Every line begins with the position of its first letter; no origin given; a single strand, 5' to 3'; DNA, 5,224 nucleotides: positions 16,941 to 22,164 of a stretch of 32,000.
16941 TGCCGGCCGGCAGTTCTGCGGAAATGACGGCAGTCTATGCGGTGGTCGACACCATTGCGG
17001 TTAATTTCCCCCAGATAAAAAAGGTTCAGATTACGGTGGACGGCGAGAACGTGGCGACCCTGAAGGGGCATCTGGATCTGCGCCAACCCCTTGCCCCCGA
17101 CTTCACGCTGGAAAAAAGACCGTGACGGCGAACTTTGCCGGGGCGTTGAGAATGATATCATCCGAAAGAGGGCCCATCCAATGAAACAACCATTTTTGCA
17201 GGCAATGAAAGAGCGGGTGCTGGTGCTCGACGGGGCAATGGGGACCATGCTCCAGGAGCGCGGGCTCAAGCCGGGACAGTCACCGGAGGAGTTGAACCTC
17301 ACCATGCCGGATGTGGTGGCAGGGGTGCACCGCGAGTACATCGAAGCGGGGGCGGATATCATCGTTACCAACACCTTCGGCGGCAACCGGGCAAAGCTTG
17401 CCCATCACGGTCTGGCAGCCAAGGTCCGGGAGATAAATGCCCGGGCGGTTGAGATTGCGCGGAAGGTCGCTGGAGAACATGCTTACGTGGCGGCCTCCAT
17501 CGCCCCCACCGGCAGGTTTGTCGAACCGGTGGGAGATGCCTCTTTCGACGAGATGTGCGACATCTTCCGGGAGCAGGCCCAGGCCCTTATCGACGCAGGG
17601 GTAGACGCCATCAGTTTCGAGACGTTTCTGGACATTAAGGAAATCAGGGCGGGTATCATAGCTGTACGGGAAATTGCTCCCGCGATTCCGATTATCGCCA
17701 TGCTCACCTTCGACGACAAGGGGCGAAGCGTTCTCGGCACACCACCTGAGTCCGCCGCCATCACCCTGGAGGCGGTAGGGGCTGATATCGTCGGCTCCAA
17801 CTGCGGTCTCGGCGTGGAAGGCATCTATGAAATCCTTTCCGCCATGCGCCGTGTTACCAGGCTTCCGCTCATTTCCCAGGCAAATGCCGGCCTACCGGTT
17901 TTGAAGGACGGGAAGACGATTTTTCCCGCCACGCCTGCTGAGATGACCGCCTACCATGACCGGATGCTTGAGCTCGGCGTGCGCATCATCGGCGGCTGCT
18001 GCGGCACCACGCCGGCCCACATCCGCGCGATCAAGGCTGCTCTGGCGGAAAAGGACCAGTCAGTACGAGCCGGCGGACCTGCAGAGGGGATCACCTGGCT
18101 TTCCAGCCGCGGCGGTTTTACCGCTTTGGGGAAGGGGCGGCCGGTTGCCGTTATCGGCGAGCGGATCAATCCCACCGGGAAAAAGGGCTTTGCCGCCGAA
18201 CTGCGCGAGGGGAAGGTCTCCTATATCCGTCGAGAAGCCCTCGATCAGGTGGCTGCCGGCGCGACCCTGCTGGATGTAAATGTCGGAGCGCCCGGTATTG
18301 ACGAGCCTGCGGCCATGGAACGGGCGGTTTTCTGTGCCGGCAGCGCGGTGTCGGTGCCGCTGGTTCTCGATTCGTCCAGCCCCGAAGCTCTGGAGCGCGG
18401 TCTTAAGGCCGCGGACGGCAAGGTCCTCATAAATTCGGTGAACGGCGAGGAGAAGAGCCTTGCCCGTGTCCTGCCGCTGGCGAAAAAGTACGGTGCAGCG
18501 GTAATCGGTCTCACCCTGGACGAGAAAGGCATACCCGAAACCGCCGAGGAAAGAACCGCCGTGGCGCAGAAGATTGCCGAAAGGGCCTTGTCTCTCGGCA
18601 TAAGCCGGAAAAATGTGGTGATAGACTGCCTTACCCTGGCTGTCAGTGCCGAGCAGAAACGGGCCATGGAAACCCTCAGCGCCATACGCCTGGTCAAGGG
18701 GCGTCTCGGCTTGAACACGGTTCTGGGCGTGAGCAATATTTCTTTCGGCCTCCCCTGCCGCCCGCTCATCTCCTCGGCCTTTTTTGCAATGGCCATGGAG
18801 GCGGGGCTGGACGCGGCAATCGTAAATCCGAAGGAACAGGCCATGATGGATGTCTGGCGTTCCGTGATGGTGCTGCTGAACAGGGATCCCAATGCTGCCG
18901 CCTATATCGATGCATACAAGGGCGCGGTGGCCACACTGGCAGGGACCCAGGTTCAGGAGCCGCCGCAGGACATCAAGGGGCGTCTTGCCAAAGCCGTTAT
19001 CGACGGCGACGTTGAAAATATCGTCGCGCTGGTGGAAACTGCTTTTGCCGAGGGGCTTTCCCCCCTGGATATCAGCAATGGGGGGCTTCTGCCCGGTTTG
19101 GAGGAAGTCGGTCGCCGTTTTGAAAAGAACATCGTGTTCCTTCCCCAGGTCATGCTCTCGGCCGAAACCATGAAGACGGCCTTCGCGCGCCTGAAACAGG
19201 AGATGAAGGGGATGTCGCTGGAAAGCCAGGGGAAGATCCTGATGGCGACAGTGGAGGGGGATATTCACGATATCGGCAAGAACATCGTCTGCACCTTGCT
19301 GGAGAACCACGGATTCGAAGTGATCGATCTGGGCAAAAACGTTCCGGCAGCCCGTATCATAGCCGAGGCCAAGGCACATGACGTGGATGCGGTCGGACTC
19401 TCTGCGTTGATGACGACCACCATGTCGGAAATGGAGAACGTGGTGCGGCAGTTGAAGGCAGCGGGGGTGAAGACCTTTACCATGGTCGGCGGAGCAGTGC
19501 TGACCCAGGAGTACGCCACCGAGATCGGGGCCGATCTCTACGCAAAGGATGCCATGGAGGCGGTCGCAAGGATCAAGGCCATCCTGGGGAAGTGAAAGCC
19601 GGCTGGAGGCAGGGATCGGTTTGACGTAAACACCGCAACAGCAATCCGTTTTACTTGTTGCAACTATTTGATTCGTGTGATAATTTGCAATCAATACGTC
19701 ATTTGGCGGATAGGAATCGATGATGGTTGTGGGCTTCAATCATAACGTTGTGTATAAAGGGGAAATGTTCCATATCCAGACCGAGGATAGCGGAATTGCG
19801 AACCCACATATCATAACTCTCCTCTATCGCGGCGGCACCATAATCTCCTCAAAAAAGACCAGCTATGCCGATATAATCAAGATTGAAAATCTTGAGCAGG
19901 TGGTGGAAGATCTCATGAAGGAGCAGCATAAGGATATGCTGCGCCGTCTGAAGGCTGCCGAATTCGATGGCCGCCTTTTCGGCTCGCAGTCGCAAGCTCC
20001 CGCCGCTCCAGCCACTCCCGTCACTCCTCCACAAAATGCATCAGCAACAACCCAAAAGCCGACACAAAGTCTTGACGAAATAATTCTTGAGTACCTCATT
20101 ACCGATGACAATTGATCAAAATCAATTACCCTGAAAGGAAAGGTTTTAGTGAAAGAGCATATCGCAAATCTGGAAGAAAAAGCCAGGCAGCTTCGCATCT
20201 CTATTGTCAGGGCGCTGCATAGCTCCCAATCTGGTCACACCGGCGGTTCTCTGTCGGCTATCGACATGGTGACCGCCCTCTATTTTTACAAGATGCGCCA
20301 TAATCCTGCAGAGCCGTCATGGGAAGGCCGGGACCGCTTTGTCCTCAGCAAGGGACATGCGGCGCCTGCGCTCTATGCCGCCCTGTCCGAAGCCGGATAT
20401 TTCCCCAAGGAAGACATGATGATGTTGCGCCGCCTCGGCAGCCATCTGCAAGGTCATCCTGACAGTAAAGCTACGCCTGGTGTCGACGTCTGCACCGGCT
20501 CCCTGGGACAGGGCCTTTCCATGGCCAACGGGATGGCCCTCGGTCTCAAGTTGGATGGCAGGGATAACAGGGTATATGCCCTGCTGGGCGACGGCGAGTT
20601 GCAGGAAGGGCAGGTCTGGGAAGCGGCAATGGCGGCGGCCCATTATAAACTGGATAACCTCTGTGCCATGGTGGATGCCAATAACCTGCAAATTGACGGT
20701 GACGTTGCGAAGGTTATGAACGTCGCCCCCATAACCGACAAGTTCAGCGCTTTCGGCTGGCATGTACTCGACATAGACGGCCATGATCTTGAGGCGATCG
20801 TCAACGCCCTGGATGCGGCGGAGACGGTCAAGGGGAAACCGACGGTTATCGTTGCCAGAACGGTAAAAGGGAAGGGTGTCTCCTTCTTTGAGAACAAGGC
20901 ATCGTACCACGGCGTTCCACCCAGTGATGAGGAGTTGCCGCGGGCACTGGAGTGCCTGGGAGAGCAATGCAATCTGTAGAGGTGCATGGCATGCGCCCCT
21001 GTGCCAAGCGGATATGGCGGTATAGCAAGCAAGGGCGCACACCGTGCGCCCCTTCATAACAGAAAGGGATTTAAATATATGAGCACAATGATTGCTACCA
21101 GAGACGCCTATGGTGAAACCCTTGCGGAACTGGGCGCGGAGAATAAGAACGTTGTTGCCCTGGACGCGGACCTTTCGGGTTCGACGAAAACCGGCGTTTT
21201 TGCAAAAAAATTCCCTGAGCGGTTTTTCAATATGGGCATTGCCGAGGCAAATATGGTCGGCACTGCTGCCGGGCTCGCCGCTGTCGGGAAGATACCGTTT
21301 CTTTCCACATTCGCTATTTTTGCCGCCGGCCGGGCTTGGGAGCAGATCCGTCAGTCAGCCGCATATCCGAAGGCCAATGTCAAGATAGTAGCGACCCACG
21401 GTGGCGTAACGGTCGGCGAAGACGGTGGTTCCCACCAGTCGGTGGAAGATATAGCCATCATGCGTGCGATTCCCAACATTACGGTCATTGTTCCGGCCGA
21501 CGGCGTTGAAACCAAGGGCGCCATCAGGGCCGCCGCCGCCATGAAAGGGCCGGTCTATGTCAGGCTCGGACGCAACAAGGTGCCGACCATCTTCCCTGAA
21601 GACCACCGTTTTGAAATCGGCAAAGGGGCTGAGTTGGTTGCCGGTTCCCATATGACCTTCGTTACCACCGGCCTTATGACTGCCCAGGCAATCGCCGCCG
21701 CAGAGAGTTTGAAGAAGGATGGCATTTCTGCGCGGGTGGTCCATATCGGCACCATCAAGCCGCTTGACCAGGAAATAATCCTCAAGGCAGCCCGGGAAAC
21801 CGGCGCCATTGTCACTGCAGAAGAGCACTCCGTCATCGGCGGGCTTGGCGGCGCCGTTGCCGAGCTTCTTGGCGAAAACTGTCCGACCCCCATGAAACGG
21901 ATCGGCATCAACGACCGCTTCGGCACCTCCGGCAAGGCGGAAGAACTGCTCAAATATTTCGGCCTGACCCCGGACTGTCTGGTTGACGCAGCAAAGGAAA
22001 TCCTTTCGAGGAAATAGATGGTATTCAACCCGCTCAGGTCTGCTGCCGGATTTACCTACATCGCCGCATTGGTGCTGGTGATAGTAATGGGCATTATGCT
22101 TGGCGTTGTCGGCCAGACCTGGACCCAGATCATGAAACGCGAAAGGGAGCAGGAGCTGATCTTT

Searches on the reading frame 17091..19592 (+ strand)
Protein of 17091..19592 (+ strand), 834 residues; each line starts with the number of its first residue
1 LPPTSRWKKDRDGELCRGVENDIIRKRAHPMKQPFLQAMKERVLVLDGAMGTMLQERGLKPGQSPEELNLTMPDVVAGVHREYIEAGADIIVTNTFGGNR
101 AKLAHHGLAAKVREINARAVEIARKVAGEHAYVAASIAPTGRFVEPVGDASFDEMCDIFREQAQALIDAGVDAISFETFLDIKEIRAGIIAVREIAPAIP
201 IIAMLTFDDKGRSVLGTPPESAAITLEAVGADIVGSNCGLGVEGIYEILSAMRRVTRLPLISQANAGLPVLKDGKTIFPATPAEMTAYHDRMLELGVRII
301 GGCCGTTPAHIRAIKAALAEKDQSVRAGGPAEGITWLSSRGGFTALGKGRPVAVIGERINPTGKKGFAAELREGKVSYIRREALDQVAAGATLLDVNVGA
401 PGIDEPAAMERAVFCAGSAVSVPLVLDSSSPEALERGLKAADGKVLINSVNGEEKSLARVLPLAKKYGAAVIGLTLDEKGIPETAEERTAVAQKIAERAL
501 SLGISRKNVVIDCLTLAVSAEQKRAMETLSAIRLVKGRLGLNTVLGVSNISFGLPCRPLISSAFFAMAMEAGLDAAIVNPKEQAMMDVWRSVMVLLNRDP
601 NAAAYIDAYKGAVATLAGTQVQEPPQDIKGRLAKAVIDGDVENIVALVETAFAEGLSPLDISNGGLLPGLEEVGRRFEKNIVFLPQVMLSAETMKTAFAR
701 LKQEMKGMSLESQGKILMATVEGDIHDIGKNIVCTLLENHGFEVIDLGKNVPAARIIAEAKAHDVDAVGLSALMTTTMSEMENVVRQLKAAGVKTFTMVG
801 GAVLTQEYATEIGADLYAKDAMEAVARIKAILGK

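Call 29: search_protein_families(library=pfam, proteins=[window:17091-19592:+], max_evalue=0.00001)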
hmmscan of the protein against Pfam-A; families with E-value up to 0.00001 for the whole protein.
window:17091-19592:+ (834 aa): 5 families
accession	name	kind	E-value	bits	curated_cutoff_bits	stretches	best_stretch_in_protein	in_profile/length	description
PF02574.22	S-methyl_trans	-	3.1e-75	254.1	22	1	44-318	1-283/283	Homocysteine S-methyltransferase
PF02310.24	B12-binding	-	5.8e-31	107.3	32.1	1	714-825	1-120/121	B12 binding domain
PF00809.28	Pterin_bind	-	2e-27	96.9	25.5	1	356-579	1-244/244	Pterin binding enzyme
PF02607.22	B12-binding_2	-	7.7e-24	84.1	23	1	631-702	4-74/74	B12 binding domain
PF03599.22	CdhD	-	4.1e-06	26.2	24.8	1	405-534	81-197/387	CO dehydrogenase/acetyl-CoA synthase delta subunit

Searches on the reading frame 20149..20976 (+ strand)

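Call 29: search_protein_families(library=pfam, proteins=[window:20149-20976:+], max_evalue=0.00001)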
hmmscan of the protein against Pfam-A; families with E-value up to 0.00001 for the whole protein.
window:20149-20976:+ (276 aa): 3 families
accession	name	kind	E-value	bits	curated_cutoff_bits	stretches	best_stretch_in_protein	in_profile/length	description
PF00456.26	Transketolase_N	-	3.9e-63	213.9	22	1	12-271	6-276/334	Transketolase, thiamine diphosphate binding domain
PF13292.11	DXP_synthase_N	-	6.1e-14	52.4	21.2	1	6-189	16-182/274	1-deoxy-D-xylulose-5-phosphate synthase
PF00676.26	E1_dh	-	1.4e-09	37.8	22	1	116-226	98-209/300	Dehydrogenase E1 component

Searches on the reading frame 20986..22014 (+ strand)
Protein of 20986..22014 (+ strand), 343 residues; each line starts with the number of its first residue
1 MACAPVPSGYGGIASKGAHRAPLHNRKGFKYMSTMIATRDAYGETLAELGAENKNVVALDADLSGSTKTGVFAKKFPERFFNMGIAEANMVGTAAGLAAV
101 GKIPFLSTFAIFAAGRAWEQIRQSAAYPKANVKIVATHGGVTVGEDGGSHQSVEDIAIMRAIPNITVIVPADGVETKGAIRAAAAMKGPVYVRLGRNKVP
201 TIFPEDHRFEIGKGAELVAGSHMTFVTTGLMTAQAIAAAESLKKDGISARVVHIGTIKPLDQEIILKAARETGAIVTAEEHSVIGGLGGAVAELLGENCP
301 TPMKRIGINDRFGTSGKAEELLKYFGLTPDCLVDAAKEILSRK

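Call 29: search_protein_families(library=pfam, proteins=[window:20986-22014:+], max_evalue=0.00001)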
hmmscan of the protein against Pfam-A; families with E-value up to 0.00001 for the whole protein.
window:20986-22014:+ (343 aa): 3 families
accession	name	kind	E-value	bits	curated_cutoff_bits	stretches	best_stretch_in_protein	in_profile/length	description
PF02779.29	Transket_pyr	-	2.5e-52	177.5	27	1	35-200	2-173/174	Transketolase, pyrimidine binding domain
PF02780.25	Transketolase_C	-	1.5e-31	109.4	25.9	1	212-330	1-122/124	Transketolase, C-terminal domain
PF22613.1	Transketolase_C_1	-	1.5e-06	28.9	27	1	221-328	12-113/113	Transketolase-like TK C-terminal domain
